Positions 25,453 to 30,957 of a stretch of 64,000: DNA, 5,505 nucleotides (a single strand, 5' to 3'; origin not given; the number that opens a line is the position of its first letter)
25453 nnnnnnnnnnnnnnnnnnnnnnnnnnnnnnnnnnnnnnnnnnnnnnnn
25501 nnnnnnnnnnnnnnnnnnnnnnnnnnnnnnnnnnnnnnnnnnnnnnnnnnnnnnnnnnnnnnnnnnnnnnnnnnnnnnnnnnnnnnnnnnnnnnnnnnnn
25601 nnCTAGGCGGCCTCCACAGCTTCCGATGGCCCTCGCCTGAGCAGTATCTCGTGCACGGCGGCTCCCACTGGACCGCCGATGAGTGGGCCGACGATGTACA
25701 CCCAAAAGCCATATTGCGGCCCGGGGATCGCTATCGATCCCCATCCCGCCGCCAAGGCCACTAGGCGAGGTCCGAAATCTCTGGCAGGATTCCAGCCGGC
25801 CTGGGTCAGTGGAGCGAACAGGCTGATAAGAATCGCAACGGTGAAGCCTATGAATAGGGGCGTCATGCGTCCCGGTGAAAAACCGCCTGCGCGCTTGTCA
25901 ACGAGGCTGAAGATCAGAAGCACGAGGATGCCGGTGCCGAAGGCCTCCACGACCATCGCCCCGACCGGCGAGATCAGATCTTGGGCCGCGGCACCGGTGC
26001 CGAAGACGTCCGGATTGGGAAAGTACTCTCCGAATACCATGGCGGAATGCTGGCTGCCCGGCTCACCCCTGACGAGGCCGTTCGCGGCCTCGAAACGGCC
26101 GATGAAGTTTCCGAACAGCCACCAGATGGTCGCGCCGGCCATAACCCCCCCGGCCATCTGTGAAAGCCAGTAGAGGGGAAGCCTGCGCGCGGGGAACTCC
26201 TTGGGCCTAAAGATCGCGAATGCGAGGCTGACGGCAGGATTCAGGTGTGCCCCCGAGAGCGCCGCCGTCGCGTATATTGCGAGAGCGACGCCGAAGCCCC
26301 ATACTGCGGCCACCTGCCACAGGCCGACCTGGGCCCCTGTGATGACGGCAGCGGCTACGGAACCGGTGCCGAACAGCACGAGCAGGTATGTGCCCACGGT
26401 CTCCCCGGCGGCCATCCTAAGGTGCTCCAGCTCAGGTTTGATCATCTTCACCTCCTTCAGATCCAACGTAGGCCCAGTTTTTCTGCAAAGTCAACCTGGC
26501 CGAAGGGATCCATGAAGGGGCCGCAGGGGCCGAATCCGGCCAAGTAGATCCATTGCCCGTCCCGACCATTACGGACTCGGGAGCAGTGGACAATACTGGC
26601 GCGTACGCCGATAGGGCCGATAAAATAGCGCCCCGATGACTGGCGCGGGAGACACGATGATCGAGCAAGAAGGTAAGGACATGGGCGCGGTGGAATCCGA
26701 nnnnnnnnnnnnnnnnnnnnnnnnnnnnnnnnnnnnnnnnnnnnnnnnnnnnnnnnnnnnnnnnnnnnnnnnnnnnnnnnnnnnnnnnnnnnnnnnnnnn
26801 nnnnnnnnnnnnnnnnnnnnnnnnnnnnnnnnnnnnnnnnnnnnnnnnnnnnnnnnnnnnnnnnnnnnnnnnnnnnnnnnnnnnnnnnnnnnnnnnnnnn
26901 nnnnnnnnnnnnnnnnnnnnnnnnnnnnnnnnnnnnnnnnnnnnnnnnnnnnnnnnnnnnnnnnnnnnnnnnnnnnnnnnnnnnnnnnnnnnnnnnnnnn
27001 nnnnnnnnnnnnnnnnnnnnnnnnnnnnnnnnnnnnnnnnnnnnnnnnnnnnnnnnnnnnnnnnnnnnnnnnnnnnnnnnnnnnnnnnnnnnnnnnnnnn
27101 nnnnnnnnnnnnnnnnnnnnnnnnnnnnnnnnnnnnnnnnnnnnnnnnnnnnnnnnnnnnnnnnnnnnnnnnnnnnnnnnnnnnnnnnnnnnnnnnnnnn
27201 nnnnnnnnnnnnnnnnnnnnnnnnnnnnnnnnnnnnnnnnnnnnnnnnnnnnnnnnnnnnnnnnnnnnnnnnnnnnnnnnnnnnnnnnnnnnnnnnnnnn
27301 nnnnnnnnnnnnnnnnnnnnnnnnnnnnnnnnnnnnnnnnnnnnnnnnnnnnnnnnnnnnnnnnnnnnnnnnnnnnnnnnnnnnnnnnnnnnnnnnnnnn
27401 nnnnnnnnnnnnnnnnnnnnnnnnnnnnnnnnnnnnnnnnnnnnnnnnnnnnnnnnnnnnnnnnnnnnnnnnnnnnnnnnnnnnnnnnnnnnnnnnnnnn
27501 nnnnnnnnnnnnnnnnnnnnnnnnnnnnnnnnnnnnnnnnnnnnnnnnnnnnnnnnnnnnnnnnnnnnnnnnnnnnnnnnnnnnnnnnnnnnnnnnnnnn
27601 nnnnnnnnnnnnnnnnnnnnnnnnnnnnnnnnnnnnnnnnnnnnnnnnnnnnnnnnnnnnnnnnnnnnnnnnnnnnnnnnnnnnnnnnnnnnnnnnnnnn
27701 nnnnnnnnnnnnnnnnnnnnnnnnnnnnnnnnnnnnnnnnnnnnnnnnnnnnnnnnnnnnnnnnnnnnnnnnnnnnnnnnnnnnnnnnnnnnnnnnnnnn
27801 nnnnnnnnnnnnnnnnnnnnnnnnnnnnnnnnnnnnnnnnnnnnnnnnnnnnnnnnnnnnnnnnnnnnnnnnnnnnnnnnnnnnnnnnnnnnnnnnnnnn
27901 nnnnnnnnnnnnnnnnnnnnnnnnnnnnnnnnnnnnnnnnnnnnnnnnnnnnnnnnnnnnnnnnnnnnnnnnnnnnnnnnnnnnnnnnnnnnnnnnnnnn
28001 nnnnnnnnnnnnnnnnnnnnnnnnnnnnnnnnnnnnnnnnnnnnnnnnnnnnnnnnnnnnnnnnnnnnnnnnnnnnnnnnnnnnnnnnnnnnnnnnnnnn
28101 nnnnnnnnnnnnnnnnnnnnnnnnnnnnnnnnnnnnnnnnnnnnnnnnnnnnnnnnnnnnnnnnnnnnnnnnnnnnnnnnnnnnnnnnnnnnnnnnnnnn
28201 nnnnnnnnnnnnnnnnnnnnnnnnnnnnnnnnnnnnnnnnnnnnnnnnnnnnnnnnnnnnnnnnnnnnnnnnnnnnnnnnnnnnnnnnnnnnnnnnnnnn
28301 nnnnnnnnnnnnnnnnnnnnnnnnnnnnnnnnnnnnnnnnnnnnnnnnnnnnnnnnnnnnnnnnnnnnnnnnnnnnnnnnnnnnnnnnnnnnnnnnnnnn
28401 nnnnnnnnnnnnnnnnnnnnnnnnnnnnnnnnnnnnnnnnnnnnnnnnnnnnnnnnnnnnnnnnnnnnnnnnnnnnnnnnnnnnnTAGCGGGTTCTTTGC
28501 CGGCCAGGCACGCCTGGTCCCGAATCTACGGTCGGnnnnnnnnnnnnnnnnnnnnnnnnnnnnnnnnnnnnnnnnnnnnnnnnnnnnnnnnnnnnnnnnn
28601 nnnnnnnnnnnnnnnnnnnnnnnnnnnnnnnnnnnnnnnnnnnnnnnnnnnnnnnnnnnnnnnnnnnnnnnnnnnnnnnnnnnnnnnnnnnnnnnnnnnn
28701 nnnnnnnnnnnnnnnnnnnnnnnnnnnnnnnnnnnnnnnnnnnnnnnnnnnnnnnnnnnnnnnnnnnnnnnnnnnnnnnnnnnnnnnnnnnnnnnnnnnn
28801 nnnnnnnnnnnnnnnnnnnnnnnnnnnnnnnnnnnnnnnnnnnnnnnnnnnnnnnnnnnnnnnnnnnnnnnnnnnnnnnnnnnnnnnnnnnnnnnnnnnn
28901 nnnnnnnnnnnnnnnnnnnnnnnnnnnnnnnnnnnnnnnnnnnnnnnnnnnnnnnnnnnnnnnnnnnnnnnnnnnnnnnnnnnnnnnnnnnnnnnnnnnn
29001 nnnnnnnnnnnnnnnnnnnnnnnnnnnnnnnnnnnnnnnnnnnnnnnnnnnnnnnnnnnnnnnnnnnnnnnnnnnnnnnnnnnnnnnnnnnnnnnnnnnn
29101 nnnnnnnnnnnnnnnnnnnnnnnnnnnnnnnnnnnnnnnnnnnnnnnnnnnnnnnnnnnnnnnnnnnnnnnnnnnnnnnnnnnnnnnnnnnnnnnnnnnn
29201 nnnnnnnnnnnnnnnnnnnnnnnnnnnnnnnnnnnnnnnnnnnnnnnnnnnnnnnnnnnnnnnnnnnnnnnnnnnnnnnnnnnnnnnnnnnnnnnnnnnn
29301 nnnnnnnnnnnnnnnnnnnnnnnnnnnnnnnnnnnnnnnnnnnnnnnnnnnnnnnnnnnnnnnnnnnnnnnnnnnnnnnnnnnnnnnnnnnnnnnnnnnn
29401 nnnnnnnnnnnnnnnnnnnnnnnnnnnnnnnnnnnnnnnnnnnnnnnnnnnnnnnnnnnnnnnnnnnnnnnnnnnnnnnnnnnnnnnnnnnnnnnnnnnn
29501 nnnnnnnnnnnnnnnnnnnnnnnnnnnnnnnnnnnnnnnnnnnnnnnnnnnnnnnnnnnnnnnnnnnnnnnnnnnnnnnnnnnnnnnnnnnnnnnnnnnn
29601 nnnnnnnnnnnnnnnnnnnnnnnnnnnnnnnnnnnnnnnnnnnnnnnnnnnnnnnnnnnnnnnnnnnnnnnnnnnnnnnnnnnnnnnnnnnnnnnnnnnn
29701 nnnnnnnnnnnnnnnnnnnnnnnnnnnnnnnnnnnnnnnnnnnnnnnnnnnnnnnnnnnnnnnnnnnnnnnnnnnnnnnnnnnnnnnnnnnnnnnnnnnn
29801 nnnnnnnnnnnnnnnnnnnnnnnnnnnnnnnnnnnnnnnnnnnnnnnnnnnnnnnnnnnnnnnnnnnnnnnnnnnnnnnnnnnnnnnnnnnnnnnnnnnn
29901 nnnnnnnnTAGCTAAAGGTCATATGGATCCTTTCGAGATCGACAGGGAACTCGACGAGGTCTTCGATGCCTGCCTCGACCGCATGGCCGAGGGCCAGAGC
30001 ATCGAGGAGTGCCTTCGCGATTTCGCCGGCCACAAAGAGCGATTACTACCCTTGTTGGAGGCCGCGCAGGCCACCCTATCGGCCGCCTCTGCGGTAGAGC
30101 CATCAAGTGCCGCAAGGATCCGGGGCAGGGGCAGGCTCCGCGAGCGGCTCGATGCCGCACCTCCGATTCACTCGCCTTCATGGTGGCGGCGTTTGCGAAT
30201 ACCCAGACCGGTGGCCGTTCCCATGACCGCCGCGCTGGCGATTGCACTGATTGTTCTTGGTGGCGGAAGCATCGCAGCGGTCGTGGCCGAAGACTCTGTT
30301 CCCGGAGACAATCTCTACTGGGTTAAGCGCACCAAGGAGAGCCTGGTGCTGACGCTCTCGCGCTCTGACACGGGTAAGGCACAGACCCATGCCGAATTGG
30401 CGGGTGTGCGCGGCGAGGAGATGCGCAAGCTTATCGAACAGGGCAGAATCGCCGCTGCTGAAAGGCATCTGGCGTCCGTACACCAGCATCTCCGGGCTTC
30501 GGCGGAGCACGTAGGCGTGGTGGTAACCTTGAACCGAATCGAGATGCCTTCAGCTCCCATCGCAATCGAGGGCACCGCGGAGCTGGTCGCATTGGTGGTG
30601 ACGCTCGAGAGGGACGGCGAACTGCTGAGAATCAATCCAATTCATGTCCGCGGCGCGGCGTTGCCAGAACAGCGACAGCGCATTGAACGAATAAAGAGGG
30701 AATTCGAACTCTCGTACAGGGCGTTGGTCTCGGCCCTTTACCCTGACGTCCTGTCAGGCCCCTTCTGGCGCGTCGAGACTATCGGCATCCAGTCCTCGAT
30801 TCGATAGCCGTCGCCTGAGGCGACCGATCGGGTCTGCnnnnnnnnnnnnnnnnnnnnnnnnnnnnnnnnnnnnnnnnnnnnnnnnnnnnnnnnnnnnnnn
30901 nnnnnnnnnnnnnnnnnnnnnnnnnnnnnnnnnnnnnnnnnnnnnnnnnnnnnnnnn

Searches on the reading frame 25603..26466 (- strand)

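Call 12: search_protein_families(library=pfam, proteins=[window:25603-26466:-], max_evalue=0.00001)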
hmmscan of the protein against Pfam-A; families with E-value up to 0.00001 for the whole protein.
window:25603-26466:- (287 aa): 1 family
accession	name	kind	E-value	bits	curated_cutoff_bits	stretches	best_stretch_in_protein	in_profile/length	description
PF00230.25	MIP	-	3.8e-43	148.3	25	1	14-272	6-222/222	Major intrinsic protein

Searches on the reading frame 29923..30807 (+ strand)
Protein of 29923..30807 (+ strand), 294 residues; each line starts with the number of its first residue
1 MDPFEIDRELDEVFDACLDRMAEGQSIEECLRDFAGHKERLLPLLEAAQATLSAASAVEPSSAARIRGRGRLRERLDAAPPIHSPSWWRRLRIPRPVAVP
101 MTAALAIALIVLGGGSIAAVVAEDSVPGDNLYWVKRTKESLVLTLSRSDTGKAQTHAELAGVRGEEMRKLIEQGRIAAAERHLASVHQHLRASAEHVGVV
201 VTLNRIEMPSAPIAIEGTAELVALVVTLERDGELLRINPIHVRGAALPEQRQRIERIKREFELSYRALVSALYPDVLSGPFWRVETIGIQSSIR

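Call 12: search_protein_families(library=pfam, proteins=[window:29923-30807:+], max_evalue=0.00001)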
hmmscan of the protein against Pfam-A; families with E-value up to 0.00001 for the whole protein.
window:29923-30807:+ (294 aa): 1 family
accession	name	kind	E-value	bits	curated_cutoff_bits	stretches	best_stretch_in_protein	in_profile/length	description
PF18915.5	DUF5667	-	2.3e-10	41.2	27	1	125-197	2-74/99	Domain of unknown function (DUF5667)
